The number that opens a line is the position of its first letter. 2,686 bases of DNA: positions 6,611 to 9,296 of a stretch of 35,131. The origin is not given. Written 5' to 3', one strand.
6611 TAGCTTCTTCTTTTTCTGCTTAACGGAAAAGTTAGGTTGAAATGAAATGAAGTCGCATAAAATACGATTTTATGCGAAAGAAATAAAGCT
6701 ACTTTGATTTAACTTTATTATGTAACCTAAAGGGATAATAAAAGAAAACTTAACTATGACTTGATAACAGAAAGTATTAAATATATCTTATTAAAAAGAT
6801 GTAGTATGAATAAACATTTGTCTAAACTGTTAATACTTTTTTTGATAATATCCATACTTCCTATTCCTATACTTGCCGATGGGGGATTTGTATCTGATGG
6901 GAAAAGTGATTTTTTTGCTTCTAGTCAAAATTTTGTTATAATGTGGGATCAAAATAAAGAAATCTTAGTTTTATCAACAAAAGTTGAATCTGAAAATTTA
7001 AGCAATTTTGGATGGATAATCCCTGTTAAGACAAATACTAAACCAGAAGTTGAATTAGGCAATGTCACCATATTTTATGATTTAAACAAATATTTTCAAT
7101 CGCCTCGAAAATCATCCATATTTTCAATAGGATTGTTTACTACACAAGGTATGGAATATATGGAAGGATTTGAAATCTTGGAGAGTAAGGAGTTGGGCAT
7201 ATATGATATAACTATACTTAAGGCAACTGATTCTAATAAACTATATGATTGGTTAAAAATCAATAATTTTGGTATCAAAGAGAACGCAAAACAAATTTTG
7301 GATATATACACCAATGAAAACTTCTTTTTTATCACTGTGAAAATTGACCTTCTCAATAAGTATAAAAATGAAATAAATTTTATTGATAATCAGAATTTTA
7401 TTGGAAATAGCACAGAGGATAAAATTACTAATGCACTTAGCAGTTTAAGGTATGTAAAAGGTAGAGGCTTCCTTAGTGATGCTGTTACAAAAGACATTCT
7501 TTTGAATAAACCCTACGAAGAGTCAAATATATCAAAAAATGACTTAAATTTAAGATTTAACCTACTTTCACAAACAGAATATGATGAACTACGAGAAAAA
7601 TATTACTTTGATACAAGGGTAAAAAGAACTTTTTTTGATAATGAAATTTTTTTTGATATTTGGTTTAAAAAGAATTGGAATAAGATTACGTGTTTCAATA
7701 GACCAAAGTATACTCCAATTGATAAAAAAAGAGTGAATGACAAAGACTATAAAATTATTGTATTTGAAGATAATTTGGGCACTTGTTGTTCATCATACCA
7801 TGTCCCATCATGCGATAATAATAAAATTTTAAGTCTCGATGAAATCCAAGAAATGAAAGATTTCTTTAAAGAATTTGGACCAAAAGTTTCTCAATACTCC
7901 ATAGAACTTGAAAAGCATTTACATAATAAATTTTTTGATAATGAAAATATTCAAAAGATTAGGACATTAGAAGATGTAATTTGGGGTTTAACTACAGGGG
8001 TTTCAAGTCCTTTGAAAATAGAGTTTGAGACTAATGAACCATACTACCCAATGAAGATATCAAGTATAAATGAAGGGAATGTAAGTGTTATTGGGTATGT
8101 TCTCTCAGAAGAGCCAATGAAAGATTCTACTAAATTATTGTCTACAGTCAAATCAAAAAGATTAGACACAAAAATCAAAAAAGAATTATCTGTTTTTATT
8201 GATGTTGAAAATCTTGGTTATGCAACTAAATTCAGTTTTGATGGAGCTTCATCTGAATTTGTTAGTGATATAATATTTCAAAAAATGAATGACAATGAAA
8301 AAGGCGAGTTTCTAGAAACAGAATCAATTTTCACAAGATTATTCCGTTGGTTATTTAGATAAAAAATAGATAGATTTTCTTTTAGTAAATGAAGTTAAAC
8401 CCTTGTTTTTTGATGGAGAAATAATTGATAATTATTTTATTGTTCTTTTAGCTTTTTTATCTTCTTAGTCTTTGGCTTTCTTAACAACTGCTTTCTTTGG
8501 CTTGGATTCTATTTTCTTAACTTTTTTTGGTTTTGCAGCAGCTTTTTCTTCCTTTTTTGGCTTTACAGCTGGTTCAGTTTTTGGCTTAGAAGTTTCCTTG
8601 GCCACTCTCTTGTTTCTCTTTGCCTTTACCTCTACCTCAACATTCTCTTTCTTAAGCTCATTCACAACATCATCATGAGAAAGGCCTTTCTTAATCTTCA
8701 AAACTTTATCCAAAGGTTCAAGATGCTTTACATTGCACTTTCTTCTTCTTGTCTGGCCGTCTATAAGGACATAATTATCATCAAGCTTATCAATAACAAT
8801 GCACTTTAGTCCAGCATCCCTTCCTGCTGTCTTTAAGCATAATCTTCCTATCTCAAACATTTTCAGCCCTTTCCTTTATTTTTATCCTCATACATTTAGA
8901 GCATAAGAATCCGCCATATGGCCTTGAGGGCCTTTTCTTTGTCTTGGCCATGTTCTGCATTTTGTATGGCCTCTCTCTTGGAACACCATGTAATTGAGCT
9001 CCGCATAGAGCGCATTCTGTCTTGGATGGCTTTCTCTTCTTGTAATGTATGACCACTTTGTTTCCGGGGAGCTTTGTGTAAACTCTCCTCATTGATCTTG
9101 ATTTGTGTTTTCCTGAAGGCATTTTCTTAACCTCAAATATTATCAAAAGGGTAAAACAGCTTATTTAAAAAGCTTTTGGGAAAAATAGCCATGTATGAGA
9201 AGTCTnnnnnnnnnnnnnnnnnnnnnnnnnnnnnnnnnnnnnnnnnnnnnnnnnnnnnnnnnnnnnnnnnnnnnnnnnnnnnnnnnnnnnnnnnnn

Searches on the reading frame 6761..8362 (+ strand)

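Call 9: search_protein_families(library=pfam, proteins=[window:6761-8362:+])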
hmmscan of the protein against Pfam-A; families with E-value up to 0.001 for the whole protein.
window:6761-8362:+ (533 aa): 1 family
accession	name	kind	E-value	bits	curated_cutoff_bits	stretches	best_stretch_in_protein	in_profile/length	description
PF10092.14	DUF2330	-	4.2e-22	79.1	24.7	1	41-196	8-168/279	Uncharacterized protein conserved in bacteria (DUF2330)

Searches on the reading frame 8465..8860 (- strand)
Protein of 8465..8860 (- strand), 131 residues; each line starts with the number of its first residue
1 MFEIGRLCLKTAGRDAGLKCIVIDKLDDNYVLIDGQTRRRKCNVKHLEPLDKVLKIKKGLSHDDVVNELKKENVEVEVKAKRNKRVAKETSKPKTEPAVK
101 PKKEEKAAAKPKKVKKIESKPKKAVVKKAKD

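Call 9: search_protein_families(library=pfam, proteins=[window:8465-8860:-])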
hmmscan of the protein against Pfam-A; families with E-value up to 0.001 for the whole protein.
window:8465-8860:- (131 aa): 0 families

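Call 14: search_protein_families(library=pfam, proteins=[window:8465-8860:-], max_evalue=0.01)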
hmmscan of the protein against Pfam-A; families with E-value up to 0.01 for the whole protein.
window:8465-8860:- (131 aa): 0 families

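Call 94: search_protein_families(library=ncbifam, proteins=[window:8465-8860:-], max_evalue=0.01)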
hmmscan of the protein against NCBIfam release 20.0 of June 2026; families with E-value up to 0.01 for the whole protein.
window:8465-8860:- (131 aa): 2 families
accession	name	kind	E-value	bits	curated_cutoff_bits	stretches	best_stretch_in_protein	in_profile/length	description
NF003320.0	PRK04333.1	equivalog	1.1e-27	96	87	1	2-82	4-85/88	50S ribosomal protein L14e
NF040974.1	RepABC_RepC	equivalog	0.0064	15.8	150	1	24-125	196-293/393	plasmid replication protein RepC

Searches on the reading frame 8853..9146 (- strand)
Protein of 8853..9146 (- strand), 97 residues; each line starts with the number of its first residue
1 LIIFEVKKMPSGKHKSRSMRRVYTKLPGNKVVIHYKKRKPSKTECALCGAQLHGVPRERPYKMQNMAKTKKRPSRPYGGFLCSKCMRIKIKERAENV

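Call 9: search_protein_families(library=pfam, proteins=[window:8853-9146:-])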
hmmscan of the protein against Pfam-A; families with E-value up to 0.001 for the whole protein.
window:8853-9146:- (97 aa): 1 family
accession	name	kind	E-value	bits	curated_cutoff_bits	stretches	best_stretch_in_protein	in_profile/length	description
PF01199.23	Ribosomal_L34e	-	2.4e-26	92.3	27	1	12-92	11-91/94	Ribosomal protein L34e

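Call 63: find_homologous_proteins(query=window:8856-9122:-, max_evalue=1e-10)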
Query window:8856-9122:- (89 aa): 260 proteins with E <= 1e-10 among 261 candidates; the best 120 are listed.
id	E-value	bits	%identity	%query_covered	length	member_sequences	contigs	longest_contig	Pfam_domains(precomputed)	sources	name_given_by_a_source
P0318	7.5e-47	175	89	100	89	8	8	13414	PF01199.24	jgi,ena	-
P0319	1.3e-46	174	93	96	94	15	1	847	PF01199.24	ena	-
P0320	3.6e-43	163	83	100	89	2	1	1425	PF01199.24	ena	-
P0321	4.0e-41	157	82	100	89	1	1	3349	PF01199.24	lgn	-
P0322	7.0e-41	156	82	96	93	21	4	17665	PF01199.24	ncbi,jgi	-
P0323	1.8e-40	154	86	94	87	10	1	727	PF01199.24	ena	-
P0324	1.4e-39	152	82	100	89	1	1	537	PF01199.24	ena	-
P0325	2.0e-39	151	85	94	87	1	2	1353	PF01199.24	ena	-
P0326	2.2e-39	151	78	100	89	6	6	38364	PF01199.24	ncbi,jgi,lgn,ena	-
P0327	1.1e-38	149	80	99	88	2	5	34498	PF01199.24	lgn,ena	-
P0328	2.1e-37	145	79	96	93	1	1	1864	PF01199.24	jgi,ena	-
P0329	2.3e-37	145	75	99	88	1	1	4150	PF01199.24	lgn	-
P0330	3.4e-35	138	74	94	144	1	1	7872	PF01199.24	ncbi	-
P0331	1.0e-34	136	78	97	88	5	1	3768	PF01199.24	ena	-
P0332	1.7e-34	135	78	97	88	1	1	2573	PF01199.24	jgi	-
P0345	8.1e-32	127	70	94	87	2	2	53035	PF01199.24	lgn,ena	-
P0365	1.6e-30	123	66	99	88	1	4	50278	PF01199.24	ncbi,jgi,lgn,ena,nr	ncbi:MAG: 50S ribosomal protein L34e [Nanoarchaeota archaeon]|nr:50S ribosomal protein L34e [Nanoarc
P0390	2.8e-29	119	73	90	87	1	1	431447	PF01199.24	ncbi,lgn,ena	-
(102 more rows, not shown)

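Call 64: find_encoding_contigs(protein=P0326, flank=5000, max_places=1)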
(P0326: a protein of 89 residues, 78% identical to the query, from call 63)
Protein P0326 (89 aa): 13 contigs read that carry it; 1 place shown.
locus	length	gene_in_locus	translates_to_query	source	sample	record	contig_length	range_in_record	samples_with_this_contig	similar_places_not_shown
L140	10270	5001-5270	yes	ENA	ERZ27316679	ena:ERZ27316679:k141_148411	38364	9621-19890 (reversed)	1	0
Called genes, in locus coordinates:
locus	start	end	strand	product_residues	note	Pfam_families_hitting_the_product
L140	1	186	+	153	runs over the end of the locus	PF01280:Ribosomal_L19e, PF25476:Ribosomal_L19e_C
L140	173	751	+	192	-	PF00861:Ribosomal_L18p (weak), PF17144:Ribosomal_L5e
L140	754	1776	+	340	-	PF00333:Ribosomal_S5, PF03719:Ribosomal_S5_C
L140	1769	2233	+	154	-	PF00327:Ribosomal_L30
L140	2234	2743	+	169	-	PF00828:Ribosomal_L27A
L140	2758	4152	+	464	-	PF10559:Plug_translocon (weak), PF00344:SecY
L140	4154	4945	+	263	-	PF01956:EMC3_TMCO1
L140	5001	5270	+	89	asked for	PF01199:Ribosomal_L34e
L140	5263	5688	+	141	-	-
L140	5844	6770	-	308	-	PF09516:RE_CfrBI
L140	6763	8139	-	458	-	PF13646:HEAT_2, PF02985:HEAT (faint), PF13646:HEAT_2 (weak), PF01555:N6_N4_Mtase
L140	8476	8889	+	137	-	PF03852:Vsr, PF04480:DUF559 (faint)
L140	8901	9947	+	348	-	PF00145:DNA_methylase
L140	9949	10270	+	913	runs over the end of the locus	PF00580:UvrD-helicase, PF13245:AAA_19, PF13604:AAA_30 (faint), PF13361:UvrD_C, PF13538:UvrD_C_2 (faint), PF12705:PDDEXK_1, PF01930:Cas_Cas4 (weak)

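Call 65: find_encoding_contigs(protein=P0390, flank=5000, max_places=1)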
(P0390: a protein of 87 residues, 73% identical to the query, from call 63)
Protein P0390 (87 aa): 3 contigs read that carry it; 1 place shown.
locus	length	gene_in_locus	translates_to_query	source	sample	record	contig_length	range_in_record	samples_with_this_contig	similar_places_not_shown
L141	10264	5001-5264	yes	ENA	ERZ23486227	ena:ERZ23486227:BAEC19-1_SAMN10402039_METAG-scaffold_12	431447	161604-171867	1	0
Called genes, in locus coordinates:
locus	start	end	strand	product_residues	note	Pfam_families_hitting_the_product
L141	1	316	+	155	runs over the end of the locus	-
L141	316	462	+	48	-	-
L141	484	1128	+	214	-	-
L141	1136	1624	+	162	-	-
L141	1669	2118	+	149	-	-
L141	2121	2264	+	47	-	-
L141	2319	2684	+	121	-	-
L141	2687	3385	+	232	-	-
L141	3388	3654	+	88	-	-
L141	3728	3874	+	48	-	PF12841:YvrJ (weak)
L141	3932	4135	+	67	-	-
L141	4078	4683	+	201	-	PF00589:Phage_integrase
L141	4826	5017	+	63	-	-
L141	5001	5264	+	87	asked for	PF01199:Ribosomal_L34e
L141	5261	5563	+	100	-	-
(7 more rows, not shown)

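Call 66: find_encoding_contigs(protein=P0345, flank=5000, max_places=1)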
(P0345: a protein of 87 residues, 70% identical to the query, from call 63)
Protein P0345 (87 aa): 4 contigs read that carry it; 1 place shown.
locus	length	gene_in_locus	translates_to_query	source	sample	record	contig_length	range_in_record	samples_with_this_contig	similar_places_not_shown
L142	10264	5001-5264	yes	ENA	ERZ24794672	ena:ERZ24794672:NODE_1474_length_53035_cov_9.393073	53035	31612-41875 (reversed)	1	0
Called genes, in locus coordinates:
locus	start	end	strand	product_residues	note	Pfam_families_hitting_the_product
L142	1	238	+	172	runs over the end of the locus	PF17144:Ribosomal_L5e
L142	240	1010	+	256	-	PF00333:Ribosomal_S5, PF03719:Ribosomal_S5_C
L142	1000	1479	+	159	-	PF00327:Ribosomal_L30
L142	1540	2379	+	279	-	PF00828:Ribosomal_L27A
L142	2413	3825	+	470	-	PF00344:SecY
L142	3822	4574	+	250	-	PF01956:EMC3_TMCO1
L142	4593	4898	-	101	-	PF02680:DUF211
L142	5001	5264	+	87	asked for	PF01199:Ribosomal_L34e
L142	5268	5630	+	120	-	PF00467:KOW (faint)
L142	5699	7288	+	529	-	PF07690:MFS_1, PF13347:MFS_2, PF01306:LacY_symp (weak), PF07690:MFS_1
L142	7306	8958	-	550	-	PF18262:PhetRS_B1 (faint), PF03483:B3_4 (weak), PF03484:B5, PF01409:tRNA-synt_2d (weak), PF17759:tRNA_synthFbeta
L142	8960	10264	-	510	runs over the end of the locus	PF01409:tRNA-synt_2d, PF00587:tRNA-synt_2b (weak)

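Call 67: find_encoding_contigs(protein=P0365, flank=5000, max_places=1)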
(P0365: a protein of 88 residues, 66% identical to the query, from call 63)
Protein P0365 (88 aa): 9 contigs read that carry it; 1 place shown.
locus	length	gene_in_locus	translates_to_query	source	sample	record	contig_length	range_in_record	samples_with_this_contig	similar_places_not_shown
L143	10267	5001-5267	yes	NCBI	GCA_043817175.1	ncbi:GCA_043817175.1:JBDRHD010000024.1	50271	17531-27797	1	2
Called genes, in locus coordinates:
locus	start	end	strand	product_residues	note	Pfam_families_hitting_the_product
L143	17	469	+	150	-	PF01280:Ribosomal_L19e, PF25476:Ribosomal_L19e_C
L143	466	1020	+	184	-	PF00861:Ribosomal_L18p, PF17144:Ribosomal_L5e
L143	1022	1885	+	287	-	PF00333:Ribosomal_S5, PF03719:Ribosomal_S5_C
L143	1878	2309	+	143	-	PF00327:Ribosomal_L30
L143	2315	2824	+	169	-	PF00828:Ribosomal_L27A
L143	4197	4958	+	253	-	PF01956:EMC3_TMCO1, PF02096:60KD_IMP (weak)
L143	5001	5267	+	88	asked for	PF01199:Ribosomal_L34e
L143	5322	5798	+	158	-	-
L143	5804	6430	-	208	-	PF02481:DNA_processg_A (weak), PF18306:LDcluster4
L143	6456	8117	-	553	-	PF18262:PhetRS_B1 (weak), PF03483:B3_4 (weak), PF03484:B5, PF17759:tRNA_synthFbeta, PF01409:tRNA-synt_2d (weak)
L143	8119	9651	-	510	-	PF01409:tRNA-synt_2d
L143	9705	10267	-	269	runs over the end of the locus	PF01978:TrmB, PF11495:TrmB_EBD_N (weak)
